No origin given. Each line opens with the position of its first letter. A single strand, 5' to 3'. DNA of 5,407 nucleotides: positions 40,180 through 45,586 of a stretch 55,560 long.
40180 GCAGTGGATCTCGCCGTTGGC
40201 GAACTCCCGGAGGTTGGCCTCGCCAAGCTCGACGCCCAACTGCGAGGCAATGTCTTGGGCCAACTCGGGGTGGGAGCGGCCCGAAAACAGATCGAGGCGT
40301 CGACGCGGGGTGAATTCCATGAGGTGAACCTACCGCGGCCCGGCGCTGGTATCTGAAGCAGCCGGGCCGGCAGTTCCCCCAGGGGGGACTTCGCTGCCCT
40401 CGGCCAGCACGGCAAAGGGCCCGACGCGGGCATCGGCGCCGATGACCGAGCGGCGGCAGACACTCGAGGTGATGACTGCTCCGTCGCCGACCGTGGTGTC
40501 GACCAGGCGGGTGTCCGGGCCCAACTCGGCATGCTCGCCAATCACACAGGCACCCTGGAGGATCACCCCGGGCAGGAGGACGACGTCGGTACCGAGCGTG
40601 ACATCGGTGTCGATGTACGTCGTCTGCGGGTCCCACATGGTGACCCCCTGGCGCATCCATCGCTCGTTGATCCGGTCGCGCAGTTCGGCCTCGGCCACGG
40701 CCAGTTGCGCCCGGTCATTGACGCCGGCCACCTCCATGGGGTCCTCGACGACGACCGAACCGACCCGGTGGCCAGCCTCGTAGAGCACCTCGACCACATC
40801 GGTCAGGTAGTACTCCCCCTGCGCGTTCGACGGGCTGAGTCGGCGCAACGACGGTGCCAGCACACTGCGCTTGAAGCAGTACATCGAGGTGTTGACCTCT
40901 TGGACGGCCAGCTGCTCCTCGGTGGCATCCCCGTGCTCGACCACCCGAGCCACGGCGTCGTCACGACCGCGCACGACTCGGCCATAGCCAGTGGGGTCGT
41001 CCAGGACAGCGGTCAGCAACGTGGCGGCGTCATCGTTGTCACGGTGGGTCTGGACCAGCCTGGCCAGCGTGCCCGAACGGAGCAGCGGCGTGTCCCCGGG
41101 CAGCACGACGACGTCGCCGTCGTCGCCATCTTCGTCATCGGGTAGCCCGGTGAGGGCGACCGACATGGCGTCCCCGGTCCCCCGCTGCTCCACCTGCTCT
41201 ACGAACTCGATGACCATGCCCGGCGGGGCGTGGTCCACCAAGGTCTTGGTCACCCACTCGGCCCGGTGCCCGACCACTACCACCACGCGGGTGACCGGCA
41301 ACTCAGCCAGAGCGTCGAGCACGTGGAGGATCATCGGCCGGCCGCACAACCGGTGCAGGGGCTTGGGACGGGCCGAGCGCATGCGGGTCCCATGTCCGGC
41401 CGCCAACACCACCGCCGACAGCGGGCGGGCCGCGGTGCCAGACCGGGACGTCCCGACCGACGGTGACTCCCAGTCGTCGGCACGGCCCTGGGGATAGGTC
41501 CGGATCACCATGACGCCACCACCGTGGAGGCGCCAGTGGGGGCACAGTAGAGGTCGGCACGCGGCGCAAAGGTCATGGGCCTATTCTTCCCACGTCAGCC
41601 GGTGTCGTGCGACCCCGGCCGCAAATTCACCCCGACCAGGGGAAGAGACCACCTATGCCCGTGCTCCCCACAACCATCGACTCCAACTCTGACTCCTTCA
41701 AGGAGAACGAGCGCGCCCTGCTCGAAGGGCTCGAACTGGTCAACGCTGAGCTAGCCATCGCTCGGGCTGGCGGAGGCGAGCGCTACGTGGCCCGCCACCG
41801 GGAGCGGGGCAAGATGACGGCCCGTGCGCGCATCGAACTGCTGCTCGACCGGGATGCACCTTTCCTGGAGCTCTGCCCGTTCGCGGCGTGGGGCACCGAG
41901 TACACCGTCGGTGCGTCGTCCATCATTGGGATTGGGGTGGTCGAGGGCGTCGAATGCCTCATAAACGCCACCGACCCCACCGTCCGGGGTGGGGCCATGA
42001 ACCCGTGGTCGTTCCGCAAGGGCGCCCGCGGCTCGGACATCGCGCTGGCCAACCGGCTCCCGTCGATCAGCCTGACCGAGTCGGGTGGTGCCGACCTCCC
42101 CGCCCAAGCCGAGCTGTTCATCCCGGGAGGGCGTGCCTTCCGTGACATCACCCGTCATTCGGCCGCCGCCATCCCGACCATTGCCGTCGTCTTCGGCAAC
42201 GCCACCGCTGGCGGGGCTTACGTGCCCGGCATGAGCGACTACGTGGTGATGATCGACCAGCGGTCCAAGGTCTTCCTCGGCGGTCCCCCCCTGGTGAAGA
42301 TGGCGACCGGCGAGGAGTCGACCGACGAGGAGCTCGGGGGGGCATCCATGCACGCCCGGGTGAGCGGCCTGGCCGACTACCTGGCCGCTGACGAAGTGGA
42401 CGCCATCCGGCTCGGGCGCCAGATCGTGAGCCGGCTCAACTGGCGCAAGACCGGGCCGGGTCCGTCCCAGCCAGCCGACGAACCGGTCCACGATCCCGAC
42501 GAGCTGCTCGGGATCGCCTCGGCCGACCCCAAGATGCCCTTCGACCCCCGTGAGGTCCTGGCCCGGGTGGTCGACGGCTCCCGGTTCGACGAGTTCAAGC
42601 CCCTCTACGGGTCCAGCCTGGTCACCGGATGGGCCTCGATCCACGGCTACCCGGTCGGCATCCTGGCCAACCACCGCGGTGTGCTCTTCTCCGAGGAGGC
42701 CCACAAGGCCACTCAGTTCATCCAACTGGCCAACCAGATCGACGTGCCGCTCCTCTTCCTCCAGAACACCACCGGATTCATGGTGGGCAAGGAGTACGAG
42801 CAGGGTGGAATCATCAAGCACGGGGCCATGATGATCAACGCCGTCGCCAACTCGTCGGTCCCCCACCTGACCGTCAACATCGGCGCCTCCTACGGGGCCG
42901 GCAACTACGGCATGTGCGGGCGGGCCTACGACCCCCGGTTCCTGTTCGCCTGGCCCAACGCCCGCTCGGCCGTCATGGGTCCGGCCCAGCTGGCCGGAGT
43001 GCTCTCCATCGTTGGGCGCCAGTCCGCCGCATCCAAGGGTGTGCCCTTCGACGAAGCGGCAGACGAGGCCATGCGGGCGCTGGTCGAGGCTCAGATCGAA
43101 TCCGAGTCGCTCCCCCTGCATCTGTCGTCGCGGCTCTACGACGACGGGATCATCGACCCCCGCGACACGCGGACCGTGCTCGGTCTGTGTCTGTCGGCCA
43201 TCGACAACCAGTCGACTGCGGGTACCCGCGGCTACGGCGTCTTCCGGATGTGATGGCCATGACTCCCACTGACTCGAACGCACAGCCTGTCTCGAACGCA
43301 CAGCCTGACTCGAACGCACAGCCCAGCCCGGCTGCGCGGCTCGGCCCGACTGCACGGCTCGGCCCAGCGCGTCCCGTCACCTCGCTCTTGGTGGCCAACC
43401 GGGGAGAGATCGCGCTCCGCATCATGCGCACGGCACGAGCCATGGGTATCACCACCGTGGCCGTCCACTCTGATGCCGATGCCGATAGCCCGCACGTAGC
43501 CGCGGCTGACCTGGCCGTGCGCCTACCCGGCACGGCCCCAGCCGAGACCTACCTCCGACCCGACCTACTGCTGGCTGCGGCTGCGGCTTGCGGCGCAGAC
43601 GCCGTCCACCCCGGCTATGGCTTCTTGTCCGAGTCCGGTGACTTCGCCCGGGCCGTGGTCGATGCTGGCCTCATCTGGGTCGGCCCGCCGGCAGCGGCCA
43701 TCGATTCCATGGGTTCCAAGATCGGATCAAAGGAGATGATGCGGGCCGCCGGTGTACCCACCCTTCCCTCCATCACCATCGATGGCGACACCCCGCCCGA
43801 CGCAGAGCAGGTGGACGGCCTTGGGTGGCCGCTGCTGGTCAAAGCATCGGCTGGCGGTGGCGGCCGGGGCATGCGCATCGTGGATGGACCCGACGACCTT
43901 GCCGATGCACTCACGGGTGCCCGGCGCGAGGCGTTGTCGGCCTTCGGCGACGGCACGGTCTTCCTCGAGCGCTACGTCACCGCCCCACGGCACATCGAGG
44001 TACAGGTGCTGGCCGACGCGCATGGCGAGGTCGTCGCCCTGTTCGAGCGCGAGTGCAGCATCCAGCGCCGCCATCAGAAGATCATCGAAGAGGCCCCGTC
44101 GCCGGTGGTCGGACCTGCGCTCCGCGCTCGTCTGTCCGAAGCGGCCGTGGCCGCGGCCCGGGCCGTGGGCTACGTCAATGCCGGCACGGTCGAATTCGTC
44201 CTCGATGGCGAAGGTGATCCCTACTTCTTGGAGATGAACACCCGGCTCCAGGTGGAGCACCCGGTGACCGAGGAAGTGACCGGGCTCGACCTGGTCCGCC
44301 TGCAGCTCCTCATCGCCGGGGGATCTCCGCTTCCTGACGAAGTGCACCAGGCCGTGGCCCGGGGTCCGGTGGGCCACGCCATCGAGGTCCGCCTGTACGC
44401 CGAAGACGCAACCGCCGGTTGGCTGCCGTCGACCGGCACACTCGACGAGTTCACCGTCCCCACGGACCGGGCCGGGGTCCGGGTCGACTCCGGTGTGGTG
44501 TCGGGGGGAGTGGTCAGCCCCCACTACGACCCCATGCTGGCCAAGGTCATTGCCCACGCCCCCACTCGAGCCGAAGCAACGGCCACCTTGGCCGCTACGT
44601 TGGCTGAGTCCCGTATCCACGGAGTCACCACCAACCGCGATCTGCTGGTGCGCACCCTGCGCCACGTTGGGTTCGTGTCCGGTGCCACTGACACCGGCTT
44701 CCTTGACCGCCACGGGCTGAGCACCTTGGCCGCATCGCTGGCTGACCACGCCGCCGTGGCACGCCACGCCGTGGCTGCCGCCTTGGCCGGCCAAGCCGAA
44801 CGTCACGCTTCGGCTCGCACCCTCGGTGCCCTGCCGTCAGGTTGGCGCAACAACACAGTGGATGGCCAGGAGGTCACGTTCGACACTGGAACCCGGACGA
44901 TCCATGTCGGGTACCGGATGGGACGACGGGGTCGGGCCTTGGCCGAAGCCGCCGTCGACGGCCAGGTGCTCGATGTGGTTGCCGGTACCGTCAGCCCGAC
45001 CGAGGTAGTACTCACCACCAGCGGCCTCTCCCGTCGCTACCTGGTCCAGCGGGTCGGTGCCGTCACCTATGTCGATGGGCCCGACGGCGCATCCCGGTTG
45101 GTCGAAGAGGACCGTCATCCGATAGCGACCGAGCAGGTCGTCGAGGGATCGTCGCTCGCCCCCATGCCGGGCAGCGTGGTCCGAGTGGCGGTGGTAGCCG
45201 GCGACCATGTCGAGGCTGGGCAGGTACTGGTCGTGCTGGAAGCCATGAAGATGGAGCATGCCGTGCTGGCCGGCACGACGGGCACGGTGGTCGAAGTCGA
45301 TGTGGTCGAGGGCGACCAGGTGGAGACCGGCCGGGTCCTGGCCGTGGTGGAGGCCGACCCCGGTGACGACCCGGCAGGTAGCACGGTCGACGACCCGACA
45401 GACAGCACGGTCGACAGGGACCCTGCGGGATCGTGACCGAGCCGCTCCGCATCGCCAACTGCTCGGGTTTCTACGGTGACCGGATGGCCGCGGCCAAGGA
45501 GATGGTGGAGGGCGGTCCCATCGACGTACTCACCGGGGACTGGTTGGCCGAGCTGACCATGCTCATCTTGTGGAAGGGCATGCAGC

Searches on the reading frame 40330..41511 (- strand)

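Call 17: search_protein_families(library=pfam, proteins=[window:40330-41511:-], max_evalue=0.00001)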
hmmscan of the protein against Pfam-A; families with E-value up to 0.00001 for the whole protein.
window:40330-41511:- (393 aa): 4 families
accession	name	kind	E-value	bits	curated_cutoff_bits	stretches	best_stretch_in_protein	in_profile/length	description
PF12804.13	NTP_transf_3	-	4.2e-21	76.2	27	1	33-166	1-121/160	MobA-like NTP transferase domain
PF00483.29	NTP_transferase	-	1.1e-20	74.7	21.2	1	33-256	2-222/245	Nucleotidyl transferase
PF01128.25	IspD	-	1.2e-11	45.2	27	1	32-278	2-220/221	2-C-methyl-D-erythritol 4-phosphate cytidylyltransferase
PF00132.30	Hexapep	-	2.2e-09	37.1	27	0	303-335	1-33/36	Bacterial transferase hexapeptide (six repeats)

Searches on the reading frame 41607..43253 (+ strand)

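Call 17: search_protein_families(library=pfam, proteins=[window:41607-43253:+], max_evalue=0.00001)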
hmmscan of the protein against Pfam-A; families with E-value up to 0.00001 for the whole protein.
window:41607-43253:+ (548 aa): 2 families
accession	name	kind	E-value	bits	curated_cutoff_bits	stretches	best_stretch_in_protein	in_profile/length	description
PF01039.27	Carboxyl_trans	-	9.7e-135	450.4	22.3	1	64-536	2-482/493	Carboxyl transferase domain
PF03255.19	ACCA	-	1.7e-11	44.3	23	1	129-217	126-214/310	Acetyl co-enzyme A carboxylase carboxyltransferase-like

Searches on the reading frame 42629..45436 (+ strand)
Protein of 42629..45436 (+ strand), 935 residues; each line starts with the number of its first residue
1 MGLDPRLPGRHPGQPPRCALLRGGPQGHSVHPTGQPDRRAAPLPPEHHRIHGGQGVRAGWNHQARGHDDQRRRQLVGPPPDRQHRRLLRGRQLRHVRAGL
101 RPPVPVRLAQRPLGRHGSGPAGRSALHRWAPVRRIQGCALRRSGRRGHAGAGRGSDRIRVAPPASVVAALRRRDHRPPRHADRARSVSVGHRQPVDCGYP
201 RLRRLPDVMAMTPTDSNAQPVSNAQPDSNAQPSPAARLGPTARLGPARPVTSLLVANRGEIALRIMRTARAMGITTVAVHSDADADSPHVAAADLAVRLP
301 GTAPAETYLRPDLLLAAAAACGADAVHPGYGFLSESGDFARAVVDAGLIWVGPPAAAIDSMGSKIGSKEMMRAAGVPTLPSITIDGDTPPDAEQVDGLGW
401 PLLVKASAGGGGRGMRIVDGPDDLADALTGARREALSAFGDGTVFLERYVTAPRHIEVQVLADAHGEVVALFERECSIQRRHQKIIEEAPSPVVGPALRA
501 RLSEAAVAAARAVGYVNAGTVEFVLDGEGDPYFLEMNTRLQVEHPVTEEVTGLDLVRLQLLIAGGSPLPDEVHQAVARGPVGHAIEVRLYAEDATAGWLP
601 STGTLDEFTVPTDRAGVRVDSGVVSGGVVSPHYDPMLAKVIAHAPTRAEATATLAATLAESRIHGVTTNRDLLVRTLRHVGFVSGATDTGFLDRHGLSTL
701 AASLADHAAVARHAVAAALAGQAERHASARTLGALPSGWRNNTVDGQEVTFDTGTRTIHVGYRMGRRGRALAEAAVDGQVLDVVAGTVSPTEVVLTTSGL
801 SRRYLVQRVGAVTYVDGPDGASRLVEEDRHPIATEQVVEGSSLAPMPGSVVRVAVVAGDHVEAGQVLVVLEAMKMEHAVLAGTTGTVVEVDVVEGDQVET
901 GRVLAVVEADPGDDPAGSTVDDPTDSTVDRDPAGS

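Call 17: search_protein_families(library=pfam, proteins=[window:42629-45436:+], max_evalue=0.00001)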
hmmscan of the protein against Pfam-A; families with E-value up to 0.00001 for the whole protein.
window:42629-45436:+ (935 aa): 7 families
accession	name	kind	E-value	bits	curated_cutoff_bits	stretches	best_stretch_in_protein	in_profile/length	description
PF02786.22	CPSase_L_D2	-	2.1e-66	223.9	19.8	1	366-569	4-209/211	Carbamoyl-phosphate synthase L chain, ATP binding domain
PF00289.28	Biotin_carb_N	-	1.2e-39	135.6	25.5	1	251-358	3-110/110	Biotin carboxylase, N-terminal domain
PF02785.25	Biotin_carb_C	-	5.5e-32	110.5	32.4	1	586-693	1-107/108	Biotin carboxylase C-terminal domain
PF00364.28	Biotin_lipoyl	-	2.2e-16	59.9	22.1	1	844-906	5-72/73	Biotin-requiring enzyme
PF21139.3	BT_MCC_alpha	-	2.4e-11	44.5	31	1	714-827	5-116/118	Methylcrotonyl-CoA carboxylase, alpha-subunit, BT domain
PF13533.13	Biotin_lipoyl_2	-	1.4e-08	34.8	29.8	0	845-871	6-32/32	Biotin-lipoyl like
PF07478.18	Dala_Dala_lig_C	-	2.4e-08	34.2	24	1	372-538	3-174/204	D-ala D-ala ligase C-terminus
